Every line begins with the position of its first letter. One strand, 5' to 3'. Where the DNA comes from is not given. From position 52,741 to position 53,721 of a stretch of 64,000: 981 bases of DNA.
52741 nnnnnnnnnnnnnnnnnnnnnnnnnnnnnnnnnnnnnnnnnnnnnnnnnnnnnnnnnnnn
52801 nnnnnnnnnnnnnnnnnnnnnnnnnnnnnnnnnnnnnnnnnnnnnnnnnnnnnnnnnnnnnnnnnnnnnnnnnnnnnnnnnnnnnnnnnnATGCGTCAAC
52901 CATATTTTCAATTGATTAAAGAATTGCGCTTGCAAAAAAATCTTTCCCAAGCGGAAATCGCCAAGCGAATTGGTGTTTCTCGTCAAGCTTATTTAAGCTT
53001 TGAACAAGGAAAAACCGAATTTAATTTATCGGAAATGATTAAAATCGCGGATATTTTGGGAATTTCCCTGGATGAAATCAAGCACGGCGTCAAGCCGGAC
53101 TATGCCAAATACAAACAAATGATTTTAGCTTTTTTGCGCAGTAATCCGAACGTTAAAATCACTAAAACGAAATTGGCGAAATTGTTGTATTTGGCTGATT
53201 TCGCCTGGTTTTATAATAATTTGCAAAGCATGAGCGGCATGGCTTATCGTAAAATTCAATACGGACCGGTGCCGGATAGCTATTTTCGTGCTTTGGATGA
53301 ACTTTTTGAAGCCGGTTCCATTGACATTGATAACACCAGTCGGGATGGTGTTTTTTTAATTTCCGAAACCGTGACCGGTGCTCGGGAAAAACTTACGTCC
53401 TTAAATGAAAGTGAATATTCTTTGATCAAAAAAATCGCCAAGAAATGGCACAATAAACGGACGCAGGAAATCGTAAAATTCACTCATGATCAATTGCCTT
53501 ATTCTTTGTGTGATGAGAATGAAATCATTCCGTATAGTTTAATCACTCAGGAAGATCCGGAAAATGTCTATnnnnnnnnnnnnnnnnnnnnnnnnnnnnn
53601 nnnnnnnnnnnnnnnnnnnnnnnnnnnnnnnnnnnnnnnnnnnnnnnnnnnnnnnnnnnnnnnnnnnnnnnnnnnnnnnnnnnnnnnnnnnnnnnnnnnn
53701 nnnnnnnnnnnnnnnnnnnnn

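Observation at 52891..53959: XRE-Panacea (DUF4065) antitoxin with an 11-nt overlapping downstream gene: candidate PanA/PanT pair with an unassigned toxin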

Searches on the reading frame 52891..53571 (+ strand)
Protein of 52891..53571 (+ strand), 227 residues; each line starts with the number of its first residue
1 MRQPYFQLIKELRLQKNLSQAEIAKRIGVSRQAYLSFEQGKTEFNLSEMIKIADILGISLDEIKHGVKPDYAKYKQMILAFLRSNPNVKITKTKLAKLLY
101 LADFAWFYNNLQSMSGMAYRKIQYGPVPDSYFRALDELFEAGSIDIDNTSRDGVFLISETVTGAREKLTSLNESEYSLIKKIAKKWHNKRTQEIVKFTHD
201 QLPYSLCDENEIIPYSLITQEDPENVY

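Call 3: search_protein_families(library=pfam, proteins=[window:52891-53571:+], max_evalue=1)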
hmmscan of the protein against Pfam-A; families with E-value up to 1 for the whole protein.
window:52891-53571:+ (227 aa): 20 families
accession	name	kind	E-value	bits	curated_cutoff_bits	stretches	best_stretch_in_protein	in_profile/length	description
PF01381.28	HTH_3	-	7.9e-17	61.5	23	1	9-63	1-55/55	Helix-turn-helix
PF13274.11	SocA_Panacea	-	1.1e-13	52.5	25.7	1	95-203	1-111/113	Antitoxin SocA-like, Panacea domain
PF12844.13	HTH_19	-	3.3e-11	43.4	30.2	1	7-67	2-62/64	Helix-turn-helix domain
PF13560.12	HTH_31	-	1.3e-08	35.5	27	1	8-63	5-61/64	Helix-turn-helix domain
PF13443.12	HTH_26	-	2.1e-06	28.3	22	1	9-63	2-57/63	Cro/C1-type HTH DNA-binding domain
PF13412.12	HTH_24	-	0.00014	21.8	21.9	1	7-33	7-33/48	Winged helix-turn-helix DNA-binding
PF08279.18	HTH_11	-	0.00022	21.5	25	1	6-33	3-31/55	HTH domain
PF04545.22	Sigma70_r4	-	0.0019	18.1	24.1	1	12-32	15-35/50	Sigma-70, region 4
PF12802.13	MarR_2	-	0.012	16.3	27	1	6-33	8-36/61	MarR family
PF13744.12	HTH_37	-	0.014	15.6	27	1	4-60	18-75/80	Helix-turn-helix domain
PF08281.18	Sigma70_r4_2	-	0.017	15.2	25.7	1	12-33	21-42/54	Sigma-70, region 4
PF13404.12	HTH_AsnC-type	-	0.018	15.3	27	1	7-33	7-33/42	AsnC-type helix-turn-helix domain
PF04433.23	SWIRM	-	0.027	15.2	28.6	1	70-99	28-57/84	SWIRM domain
PF01047.28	MarR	-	0.028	14.8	24.6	0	6-32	6-32/59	MarR family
PF13384.12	HTH_23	-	0.034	14.4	24.6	1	13-32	14-32/50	Homeodomain-like domain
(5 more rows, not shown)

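Call 4: search_protein_families(library=ncbifam, proteins=[window:52891-53571:+], max_evalue=1)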
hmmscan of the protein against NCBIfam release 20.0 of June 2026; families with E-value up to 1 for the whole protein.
window:52891-53571:+ (227 aa): 26 families (the best 25 are shown)
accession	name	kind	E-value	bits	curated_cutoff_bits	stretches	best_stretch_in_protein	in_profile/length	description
NF041951.1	phage_RstR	subfamily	8.9e-13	48.5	80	1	9-64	7-62/108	RstR family transcriptional repressor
TIGR03070.1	couple_hipB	subfamily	1.8e-09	37.4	71.65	1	7-60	5-58/58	type II toxin-antitoxin system Y4mF family antitoxin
NF047948.1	male_kill_WMK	equivalog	3.2e-07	30.1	300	1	7-68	165-226/300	WO male-killing family protein Wmk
NF007271.0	PRK09726.1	equivalog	7.1e-06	25.9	79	1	9-60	17-68/88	type II toxin-antitoxin system antitoxin HipB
NF003162.0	PRK04140.1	equivalog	8.9e-06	24.9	263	1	8-60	130-182/317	transcriptional regulator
NF052239.1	antitox_spr1629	equivalog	4.3e-05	22.8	335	1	9-112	7-109/377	spr1629 family repressor/antitoxin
TIGR00270.2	TIGR00270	equivalog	9.4e-05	22.3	110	1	4-66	75-137/159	multiprotein bridging factor aMBF1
NF047745.1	SocA_antitoxin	equivalog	0.00035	20.3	190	1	85-200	16-124/176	type VI toxin-antitoxin system SocA family antitoxin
NF007408.0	PRK09943.1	equivalog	0.00046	19.8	211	1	9-63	12-66/185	HTH-type transcriptional regulator PuuR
NF038310.1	lysogeny_AimR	equivalog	0.00066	18.8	70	1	14-56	6-48/365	AimR family lysis-lysogeny pheromone receptor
NF006015.0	PRK08154.1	subfamily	0.00067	18.9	204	1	9-94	35-119/314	anaerobic benzoate catabolism transcriptional regulator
NF041265.1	NadS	equivalog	0.0013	19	60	1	9-41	35-67/94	NadS family protein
TIGR03830.1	CxxCG_CxxCG_HTH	subfamily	0.0013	18.5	61.8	1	8-47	69-110/127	type II TA system antitoxin MqsA family protein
NF041575.1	antitoxPezA_Strep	equivalog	0.002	18.1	290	1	9-46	6-43/158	type II toxin-antitoxin system antitoxin PezA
TIGR02937.1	sigma70-ECF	superfamily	0.0025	17.5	42.9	1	9-32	125-148/165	sigma-70 family RNA polymerase sigma factor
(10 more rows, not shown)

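Call 5: search_protein_families(library=padloc, proteins=[window:52891-53571:+], max_evalue=1)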
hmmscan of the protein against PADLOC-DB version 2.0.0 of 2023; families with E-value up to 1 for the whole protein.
window:52891-53571:+ (227 aa): 15 families
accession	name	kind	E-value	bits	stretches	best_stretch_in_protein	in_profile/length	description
PDLC04775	PDC-M69A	-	7e-11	40.6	1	11-89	14-89/113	-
PDLC02926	HTH_VI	-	7.7e-09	33.7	1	7-61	4-58/92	-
PDLC03952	RmrA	-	1.9e-08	31.5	1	9-60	27-78/395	-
PDLC03665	Control_protein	-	9e-08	30.3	1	7-63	11-68/77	control protein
PDLC03947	RmrA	-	5.7e-07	26.7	1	7-89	14-92/383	-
PDLC03945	RmrA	-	1.3e-06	25.8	1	9-114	7-111/394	-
PDLC04142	capH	-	2.3e-05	23.4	1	8-71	10-64/103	capH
PDLC03954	RmrA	-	4.3e-05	20.6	1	9-67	15-73/380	-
PDLC03944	RmrA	-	4.8e-05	20.6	1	9-57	11-59/384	-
PDLC04505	PDC-M19A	-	0.00092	16.7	1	75-205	5-120/294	-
PDLC03664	Control_protein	-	0.0012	17.3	1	7-60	16-69/74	control protein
PDLC03951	RmrA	-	0.0012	15.8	1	9-98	13-97/400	-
PDLC03949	RmrA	-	0.005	13.7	1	13-60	11-58/363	-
PDLC04133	mad1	-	0.014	13.6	1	17-32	5-20/60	mads_1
PDLC01766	Cas3c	-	0.02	11.1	1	9-33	13-37/1009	-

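Call 8: search_protein_families(library=phrogs, proteins=[window:52891-53571:+], max_evalue=1)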
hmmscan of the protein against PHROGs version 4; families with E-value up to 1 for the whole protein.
window:52891-53571:+ (227 aa): 55 families (the best 25 are shown)
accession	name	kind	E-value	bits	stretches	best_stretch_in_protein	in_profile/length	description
phrog_3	-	transcription regulation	1.2e-13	52.6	1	7-138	91-222/430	transcriptional repressor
phrog_1281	-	unknown function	1.9e-13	51.5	1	77-205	13-127/195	-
phrog_8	-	transcription regulation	2.4e-13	51.3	1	7-63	79-135/346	transcriptional regulator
phrog_4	-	transcription regulation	1.1e-10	42.1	1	8-118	140-205/400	transcriptional repressor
phrog_14939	-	unknown function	1.2e-09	38.8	1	74-215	6-145/313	-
phrog_1373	-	transcription regulation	1.9e-08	35.4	1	7-61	66-120/166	transcriptional regulator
phrog_7241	-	transcription regulation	1.8e-07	32.2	1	12-63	69-120/122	transcriptional regulator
phrog_2967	-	transcription regulation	2.9e-07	31.2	1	7-78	13-83/225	transcriptional regulator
phrog_2439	-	transcription regulation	1.8e-06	28.1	1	8-60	11-63/367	transcriptional regulator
phrog_10390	-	unknown function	2e-06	28.5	1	76-218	152-287/299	-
phrog_2339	-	DNA, RNA and nucleotide metabolism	1.3e-05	26.1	1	9-60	30-82/98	HTH DNA binding protein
phrog_2104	-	unknown function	1.6e-05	26.1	1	7-43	42-78/103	-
phrog_2328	-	transcription regulation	2.2e-05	25.2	1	12-70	23-81/128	transcriptional repressor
phrog_1994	-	DNA, RNA and nucleotide metabolism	4.3e-05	24.5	1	9-63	4-58/170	DNA binding protein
phrog_4583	-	transcription regulation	9.2e-05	23.4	1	15-61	21-67/81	transcriptional repressor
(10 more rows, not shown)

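Call 84: predict_structure(protein=window:52891-53571:+)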
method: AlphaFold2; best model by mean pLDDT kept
length: 227 residues; sequences in the alignment: 1
mean_pLDDT: 48.6   pTM: 0.34
mean pLDDT of the five models: 48.6, 46.0, 46.0, 45.3, 38.8
residues with pLDDT >= 90: 2; 70-90: 46; 50-70: 23; < 50: 156
segments of 3 or more residues with pLDDT < 50: 65-74, 79-93, 106-227
pLDDT, mean of each block of 10 residues (from residue 1): 66 86 88 85 70 72 44 48 48 51 49 33 29 35 29 26 34 47 46 29 34 36 28
secondary structure, 60 per line:
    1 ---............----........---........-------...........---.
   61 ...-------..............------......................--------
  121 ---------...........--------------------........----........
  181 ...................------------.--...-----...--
elements in order: H4-15 H20-27 H31-38 H46-56 H60-63 H71-84 H92-112 H130-140 H161-168 H173-199
